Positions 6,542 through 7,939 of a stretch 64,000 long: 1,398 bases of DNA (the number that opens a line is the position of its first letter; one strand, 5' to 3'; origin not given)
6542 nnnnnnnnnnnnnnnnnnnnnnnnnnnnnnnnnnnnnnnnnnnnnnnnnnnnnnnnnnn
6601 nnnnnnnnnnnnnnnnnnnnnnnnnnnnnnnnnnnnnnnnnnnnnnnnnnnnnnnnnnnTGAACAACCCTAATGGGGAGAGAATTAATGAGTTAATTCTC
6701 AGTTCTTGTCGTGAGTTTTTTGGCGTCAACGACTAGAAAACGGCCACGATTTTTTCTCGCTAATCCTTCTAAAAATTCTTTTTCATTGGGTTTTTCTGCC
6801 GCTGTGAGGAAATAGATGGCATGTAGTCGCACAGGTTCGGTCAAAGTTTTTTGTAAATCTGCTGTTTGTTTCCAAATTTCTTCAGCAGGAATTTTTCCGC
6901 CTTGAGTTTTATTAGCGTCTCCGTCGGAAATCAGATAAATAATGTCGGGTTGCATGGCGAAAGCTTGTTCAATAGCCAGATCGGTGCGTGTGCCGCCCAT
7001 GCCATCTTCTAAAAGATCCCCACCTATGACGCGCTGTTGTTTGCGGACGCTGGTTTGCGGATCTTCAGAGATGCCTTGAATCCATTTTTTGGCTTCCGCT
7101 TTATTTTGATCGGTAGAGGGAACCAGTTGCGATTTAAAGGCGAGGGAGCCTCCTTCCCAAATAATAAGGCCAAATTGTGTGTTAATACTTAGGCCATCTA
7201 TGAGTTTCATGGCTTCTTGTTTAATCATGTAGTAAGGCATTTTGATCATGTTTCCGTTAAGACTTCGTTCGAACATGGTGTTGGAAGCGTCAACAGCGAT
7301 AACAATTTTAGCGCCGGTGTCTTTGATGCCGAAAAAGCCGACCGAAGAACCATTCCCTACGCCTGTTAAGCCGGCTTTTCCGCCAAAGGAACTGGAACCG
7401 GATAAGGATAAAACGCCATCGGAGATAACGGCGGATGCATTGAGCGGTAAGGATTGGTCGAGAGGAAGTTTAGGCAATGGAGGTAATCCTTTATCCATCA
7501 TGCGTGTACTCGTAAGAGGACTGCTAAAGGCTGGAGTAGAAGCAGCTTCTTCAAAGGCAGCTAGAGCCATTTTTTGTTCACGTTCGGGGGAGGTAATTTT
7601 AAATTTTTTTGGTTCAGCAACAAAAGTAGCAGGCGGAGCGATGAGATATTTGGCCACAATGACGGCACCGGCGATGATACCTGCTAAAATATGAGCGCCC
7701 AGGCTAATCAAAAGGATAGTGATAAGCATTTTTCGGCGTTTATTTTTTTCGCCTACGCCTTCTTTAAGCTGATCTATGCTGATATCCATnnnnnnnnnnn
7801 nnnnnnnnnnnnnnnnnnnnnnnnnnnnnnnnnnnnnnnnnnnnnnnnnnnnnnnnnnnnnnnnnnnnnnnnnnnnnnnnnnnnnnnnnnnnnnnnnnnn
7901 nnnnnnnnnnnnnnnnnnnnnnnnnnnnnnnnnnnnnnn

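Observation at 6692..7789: TonB-topology protein whose C-terminal head is a VWA/MIDAS domain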

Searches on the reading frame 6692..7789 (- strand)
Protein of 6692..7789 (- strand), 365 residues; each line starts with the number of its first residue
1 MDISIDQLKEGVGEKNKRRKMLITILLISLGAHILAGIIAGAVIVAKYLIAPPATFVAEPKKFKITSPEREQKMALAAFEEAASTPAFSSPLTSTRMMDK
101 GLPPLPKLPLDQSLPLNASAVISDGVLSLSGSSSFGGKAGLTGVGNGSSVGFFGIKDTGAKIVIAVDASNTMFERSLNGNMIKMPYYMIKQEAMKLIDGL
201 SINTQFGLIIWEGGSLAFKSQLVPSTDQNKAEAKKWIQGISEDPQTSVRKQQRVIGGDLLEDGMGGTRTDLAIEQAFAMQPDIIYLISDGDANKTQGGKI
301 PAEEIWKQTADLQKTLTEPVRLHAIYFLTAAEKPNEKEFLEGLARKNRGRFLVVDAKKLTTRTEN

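Call 3: search_protein_families(library=pfam, proteins=[window:6692-7789:-], max_evalue=0.01)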
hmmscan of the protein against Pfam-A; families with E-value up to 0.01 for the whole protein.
window:6692-7789:- (365 aa): 0 families

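Call 4: search_protein_families(library=ncbifam, proteins=[window:6692-7789:-], max_evalue=0.01)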
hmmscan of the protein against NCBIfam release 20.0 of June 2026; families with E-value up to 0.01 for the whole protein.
window:6692-7789:- (365 aa): 0 families

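Call 5: search_protein_families(library=pfam, proteins=[window:6692-7789:-], max_evalue=10)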
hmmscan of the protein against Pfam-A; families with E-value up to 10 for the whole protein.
window:6692-7789:- (365 aa): 0 families

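Call 6: find_homologous_proteins(query=window:6692-7789:-, max_evalue=0.001)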
Query window:6692-7789:- (365 aa): 25 proteins with E <= 0.001 among 6828 candidates.
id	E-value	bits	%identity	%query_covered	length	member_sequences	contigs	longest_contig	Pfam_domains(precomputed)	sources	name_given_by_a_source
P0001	2.9e-233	791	100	100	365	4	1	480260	-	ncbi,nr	ncbi:MAG: VWA domain-containing protein [Verrucomicrobiae bacterium]|nr:VWA domain-containing protei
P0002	7.0e-206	701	87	100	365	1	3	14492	-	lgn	-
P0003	1.2e-205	700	87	100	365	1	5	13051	-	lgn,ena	-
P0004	3.0e-83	298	50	81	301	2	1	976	PF13768.13,PF00092.35,PF13519.13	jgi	jgi:hypothetical protein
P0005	4.2e-70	255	40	96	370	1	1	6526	PF13768.13,PF00092.35,PF13519.13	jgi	jgi:hypothetical protein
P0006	1.2e-69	253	43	90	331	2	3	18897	-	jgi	-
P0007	1.6e-68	249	38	93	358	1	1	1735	PF13519.13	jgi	jgi:hypothetical protein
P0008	2.2e-68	249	38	93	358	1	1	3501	PF13768.13,PF13519.13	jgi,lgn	jgi:hypothetical protein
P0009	1.5e-67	246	38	94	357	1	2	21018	PF13519.13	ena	-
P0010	1.6e-67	246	38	94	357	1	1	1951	PF13768.13,PF13519.13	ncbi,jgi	jgi:hypothetical protein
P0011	5.1e-67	244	39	94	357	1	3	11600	PF13768.13,PF13519.13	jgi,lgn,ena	jgi:hypothetical protein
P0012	1.1e-66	243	37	93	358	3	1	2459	PF13519.13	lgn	-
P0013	1.0e-65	240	38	94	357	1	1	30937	-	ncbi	-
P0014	3.5e-65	238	36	95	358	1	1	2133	PF13768.13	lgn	-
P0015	4.6e-64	235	36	94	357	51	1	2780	PF13519.13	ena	-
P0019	4.8e-51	192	35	93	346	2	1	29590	-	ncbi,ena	-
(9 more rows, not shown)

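Call 10: search_solved_structures(query=A1, max_evalue=1, show_alignments=3)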
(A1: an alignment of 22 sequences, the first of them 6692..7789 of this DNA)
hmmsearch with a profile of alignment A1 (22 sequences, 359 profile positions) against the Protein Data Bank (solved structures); distinct sequences matched with E-value up to 1: 17.
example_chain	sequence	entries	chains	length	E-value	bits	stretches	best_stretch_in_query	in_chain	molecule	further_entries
9c4f_I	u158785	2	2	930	5.1e-11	45.4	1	158-241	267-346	Inter-alpha-trypsin inhibitor heavy chain H4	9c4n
6fpy_A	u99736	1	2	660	2.4e-06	30.1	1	159-240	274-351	Inter-alpha-trypsin inhibitor heavy chain H1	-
6fpz_A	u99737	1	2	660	8.2e-05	25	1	159-240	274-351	Inter-alpha-trypsin inhibitor heavy chain H1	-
3ibs_A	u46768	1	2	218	0.0019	20.5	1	159-214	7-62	conserved hypothetical protein BatB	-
4jdu_A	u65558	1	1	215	0.003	19.9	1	159-214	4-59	Aerotolerance-related membrane protein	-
8snq_A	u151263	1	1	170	0.034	16.4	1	213-304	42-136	Sortase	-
7s4o_A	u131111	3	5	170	0.12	14.7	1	213-304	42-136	Sortase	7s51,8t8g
7t8y_A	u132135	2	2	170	0.18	14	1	213-304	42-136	Sortase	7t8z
6trp_A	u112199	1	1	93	0.19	13.9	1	132-154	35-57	Peptide synthetase XpsB,Peptide synthetase XpsB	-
3fn5_A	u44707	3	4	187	0.24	13.7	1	213-304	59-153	Sortase A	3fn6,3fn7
7v6k_A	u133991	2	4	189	0.24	13.6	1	213-304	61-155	Sortase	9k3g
4cn8_A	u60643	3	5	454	0.25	13.6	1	163-220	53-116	PROXIMAL THREAD MATRIX PROTEIN 1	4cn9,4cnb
7s53_A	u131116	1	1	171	0.71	12.1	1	213-290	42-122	Class A sortase, sortase A chimera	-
7s57_A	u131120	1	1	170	0.77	12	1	213-290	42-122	Class A sortase, sortase A chimera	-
9nu4_B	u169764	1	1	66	0.79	11.9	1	133-156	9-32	Lysis protein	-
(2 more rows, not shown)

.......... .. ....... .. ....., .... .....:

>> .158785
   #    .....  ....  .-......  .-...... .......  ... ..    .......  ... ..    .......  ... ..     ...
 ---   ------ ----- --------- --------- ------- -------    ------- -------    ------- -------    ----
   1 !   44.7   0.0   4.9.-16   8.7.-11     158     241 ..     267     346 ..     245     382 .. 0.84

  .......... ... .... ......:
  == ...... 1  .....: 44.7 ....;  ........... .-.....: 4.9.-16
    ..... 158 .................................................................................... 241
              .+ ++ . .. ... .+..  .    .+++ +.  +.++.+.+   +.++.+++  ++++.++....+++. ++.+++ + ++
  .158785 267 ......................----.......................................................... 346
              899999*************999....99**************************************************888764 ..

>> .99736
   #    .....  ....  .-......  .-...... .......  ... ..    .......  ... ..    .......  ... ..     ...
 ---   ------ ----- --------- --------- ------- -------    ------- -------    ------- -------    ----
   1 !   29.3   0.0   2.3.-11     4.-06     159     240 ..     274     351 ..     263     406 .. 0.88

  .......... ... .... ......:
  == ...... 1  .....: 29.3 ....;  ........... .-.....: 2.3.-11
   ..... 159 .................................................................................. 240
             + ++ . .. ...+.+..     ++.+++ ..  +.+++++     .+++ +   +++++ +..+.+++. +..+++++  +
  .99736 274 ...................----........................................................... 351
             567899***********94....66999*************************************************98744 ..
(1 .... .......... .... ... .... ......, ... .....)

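Call 11: find_encoding_contigs(protein=P0013, flank=10000, max_places=2)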
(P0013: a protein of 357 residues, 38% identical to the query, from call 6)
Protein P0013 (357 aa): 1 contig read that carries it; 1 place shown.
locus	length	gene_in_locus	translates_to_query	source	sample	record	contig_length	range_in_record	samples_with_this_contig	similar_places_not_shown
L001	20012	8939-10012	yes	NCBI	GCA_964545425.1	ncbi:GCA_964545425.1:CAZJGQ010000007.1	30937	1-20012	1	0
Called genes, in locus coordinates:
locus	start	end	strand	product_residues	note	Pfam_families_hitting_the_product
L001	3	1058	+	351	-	?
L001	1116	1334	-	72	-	PF01176:eIF-1a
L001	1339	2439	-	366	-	PF05893:LuxC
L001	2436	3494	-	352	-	PF04443:LuxE (weak)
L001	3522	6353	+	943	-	PF13525:YfiO (faint), PF07719:TPR_2 (faint), PF13174:TPR_6 (faint), PF13428:TPR_14 (faint), PF14559:TPR_19 (faint), PF00515:TPR_1 (faint), PF13181:TPR_8 (faint), PF13432:TPR_16 (weak), +1 more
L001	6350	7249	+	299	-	-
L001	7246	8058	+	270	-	PF01618:MotA_ExbB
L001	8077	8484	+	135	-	PF02472:ExbD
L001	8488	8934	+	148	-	PF02472:ExbD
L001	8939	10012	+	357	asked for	-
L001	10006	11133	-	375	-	PF01757:Acyl_transf_3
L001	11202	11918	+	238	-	PF24481:CT398_CC, PF02591:Zn_ribbon_9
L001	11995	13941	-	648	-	PF01257:2Fe-2S_thioredx, PF01512:Complex1_51K, PF22461:SLBB_2 (weak), PF10589:NADH_4Fe-4S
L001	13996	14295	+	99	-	PF19029:DUF883_C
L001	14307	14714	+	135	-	PF07332:Phage_holin_3_6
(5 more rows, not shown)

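Call 12: find_encoding_contigs(protein=P0019, flank=10000, max_places=2)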
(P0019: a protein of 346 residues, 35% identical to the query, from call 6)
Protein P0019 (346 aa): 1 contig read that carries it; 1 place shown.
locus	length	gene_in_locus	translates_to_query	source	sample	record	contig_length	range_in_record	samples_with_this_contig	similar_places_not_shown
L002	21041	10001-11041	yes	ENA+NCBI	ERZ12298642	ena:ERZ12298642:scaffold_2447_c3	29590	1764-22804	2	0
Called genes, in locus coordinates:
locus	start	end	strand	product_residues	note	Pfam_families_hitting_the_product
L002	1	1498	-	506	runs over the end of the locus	PF00590:TP_methylase, PF02602:HEM4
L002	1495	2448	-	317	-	PF01379:Porphobil_deam, PF03900:Porphobil_deamC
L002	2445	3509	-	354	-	PF05201:GlutR_N, PF03807:F420_oxidored (faint), PF01488:Shikimate_DH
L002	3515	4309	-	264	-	PF01578:Cytochrom_C_asm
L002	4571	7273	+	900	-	PF07719:TPR_2 (faint), PF12895:ANAPC3 (faint), PF13174:TPR_6 (faint), PF13428:TPR_14 (faint), PF13525:YfiO (faint), PF14559:TPR_19 (faint), PF00515:TPR_1 (faint), PF13432:TPR_16 (weak), +3 more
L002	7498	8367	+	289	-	-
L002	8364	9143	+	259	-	PF01618:MotA_ExbB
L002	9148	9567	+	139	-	PF02472:ExbD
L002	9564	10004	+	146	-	PF02472:ExbD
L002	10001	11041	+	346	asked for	-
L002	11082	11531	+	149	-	PF00903:Glyoxalase (weak)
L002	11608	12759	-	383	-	PF01408:GFO_IDH_MocA, PF22725:GFO_IDH_MocA_C3, PF02894:GFO_IDH_MocA_C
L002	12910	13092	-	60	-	-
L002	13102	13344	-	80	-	-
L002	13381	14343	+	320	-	PF25973:BSH_CzcB, PF25919:BSH_CusB (faint), PF25954:Beta-barrel_RND_2, PF25967:RND-MFP_C (weak), PF25975:CzcB_C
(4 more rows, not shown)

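Call 13: find_encoding_contigs(protein=P0006, flank=10000, max_places=2)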
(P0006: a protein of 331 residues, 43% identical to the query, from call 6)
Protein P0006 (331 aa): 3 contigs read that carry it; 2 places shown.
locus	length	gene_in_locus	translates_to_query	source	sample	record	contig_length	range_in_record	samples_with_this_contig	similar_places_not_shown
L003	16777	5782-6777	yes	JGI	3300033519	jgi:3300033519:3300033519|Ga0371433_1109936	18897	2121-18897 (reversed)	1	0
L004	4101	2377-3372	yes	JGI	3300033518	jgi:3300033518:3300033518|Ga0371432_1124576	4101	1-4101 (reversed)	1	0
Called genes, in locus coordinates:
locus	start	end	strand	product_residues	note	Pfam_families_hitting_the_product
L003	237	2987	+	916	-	PF09976:TPR_21 (faint), PF13371:TPR_9 (faint), PF13428:TPR_14 (faint), PF13525:YfiO (weak), PF12895:ANAPC3 (weak), PF13432:TPR_16, PF13525:YfiO (weak), PF13424:TPR_12 (weak), +7 more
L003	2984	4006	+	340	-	-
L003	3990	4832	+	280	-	PF01618:MotA_ExbB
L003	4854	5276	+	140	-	PF02472:ExbD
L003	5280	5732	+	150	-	PF02472:ExbD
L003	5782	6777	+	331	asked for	-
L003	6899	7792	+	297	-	-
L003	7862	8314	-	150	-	PF01797:Y1_Tnp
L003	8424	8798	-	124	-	-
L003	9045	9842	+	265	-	PF00669:Flagellin_N, PF00700:Flagellin_C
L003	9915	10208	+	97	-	PF04316:FlgM (weak)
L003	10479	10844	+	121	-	PF01245:Ribosomal_L19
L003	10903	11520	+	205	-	PF01351:RNase_HII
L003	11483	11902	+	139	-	PF08378:NERD, PF02021:UPF0102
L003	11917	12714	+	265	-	PF02405:MlaE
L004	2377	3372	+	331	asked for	-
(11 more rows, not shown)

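Call 15: predict_structure(alignment_id=A1)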
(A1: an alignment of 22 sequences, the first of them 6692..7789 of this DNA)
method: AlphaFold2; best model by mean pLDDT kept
length: 365 residues; sequences in the alignment: 22
mean_pLDDT: 75.3   pTM: 0.59
mean pLDDT of the five models: 75.3, 73.9, 72.9, 72.5, 71.7
residues with pLDDT >= 90: 136; 70-90: 102; 50-70: 51; < 50: 76
segments of 3 or more residues with pLDDT < 50: 1-11, 57-65, 87-90, 92-102, 108-145
pLDDT, mean of each block of 10 residues (from residue 1): 43 65 83 88 80 52 52 73 53 42 49 46 42 29 52 89 93 67 76 93 95 93 97 95 83 89 80 96 95 83 95 94 91 91 96 85 49
secondary structure, 60 per line:
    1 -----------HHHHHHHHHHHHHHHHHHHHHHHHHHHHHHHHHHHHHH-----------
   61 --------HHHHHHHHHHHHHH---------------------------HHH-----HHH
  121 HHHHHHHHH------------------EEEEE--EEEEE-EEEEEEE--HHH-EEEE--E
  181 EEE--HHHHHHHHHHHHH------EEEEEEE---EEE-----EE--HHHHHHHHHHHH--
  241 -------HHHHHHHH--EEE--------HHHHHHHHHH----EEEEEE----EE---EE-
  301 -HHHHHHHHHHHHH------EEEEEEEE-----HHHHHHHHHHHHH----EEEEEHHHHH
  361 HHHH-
elements in order: H12-49 H69-82 H118-129 E148-152 E155-159 E161-167 E174-177 E180-183 H186-198 E205-211 E215-217 H227-238 H248-255 E258-260 H269-278 E283-288 H302-314 E321-328 H334-346 E351-355 H356-364

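Call 19: fold_search(model_id=the predicted structure, library=pdb)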
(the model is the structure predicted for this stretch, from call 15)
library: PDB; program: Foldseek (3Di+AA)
matches with E <= 10: 1386; with E <= 0.001: 40
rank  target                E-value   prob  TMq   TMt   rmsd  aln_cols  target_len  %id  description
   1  9c4f_I                3.2e-10  1.00  0.38  0.71   6.1       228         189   19  Infectious B19V capsid (released 2024-10-16)
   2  6fpz_A                6.7e-10  1.00  0.39  0.24   3.9       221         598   15  Inter-alpha-inhibitor heavy chain 1, D298A (released 2019-02-27)
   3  6fpy_A                1.9e-09  1.00  0.39  0.24   3.8       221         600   16  Inter-alpha-inhibitor heavy chain 1, wild type (released 2019-02-27)
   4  6fpy_B                2.3e-09  1.00  0.39  0.24   4.1       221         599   15  Inter-alpha-inhibitor heavy chain 1, wild type (released 2019-02-27)
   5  8ebt_E                4.9e-07  1.00  0.27  0.26  11.7       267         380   15  XPA repositioning Core7 of TFIIH relative to XPC-DNA lesion (Cy5) (released 2023-04-19)
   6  9eq6_A                7.1e-07  1.00  0.36  0.14   4.6       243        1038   14  Cachd1 and FZD5 complex (released 2025-04-02)
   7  8ebu_E                7.1e-07  1.00  0.29  0.28  11.8       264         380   15  XPC release from Core7-XPA-DNA (Cy5) (released 2023-04-19)
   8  4rck_A                1.3e-06  1.00  0.18  0.29  22.5       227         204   16  Crystal Structure of Uncharacterized Membrane Spanning Protein from Vibrio fischeri (released 2014-11-26)
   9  8s7c_A                2.2e-06  1.00  0.35  0.13   5.4       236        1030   14  Ternary Complex of Cachd1, FZD5 and LRP6 (released 2024-04-24)
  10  2i6q_A                2.5e-06  1.00  0.35  0.26   5.4       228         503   14  Complement component C2a (released 2006-10-17)
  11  2odp_A                2.8e-06  1.00  0.35  0.27   5.4       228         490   15  Complement component C2a, the catalytic fragment of C3- and C5-convertase of human complement (released 2007-02-06)
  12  9a88_D                2.8e-06  1.00  0.29  0.28  14.9       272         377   15  Structure of the pre-incision complex in nucleotide excision repair   (released 2024-10-09)
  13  8fd7_D                3.0e-06  1.00  0.33  0.14   5.6       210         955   14  Structure of the human L-type voltage-gated calcium channel Cav1.2 complexed with gabapentin (released 2023-03-22)
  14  8if4_A                4.6e-06  1.00  0.33  0.14   5.5       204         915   14  Structure of human alpha-2/delta-1 without mirogabalin (released 2023-04-05)
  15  5of4_E                4.6e-06  1.00  0.29  0.52   8.7       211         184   15  The cryo-EM structure of human TFIIH (released 2017-09-13)
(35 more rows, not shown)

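Call 20: search_protein_representatives(alignment_id=A1)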
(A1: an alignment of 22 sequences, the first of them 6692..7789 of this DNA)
Query: 22 sequences, 359 profile positions. Proteins with E-value up to 0.001 (for the whole library): 9849; up to 1e-10: 2559; up to 1e-30: 198. The best 150 are listed.
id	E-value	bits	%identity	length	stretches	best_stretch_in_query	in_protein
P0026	2.7e-122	424.7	-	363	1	15-358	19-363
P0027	3.7e-119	414.4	-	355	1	7-354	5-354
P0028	4.5e-117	407.5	-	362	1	11-358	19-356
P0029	1.0e-108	380.1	-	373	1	11-358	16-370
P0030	8.2e-107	373.8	-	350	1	1-355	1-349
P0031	7.8e-106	370.6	-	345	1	1-355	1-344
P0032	5.2e-104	364.6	-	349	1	10-355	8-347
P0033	4.4e-102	358.2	-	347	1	7-354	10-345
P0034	1.0e-100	353.7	-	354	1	7-355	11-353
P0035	9.0e-99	347.3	-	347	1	11-355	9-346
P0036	1.9e-96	339.7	-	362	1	8-357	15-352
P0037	2.8e-96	339.2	-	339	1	18-353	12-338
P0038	9.8e-96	337.3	-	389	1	7-358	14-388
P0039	4.4e-95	335.2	-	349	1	8-354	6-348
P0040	9.2e-95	334.2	-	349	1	13-355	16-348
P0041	4.2e-92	325.4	-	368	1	11-355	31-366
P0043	8.8e-91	321.1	-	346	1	15-354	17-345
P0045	4.1e-87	309.0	-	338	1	10-353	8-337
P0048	6.1e-82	292.0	-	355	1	15-355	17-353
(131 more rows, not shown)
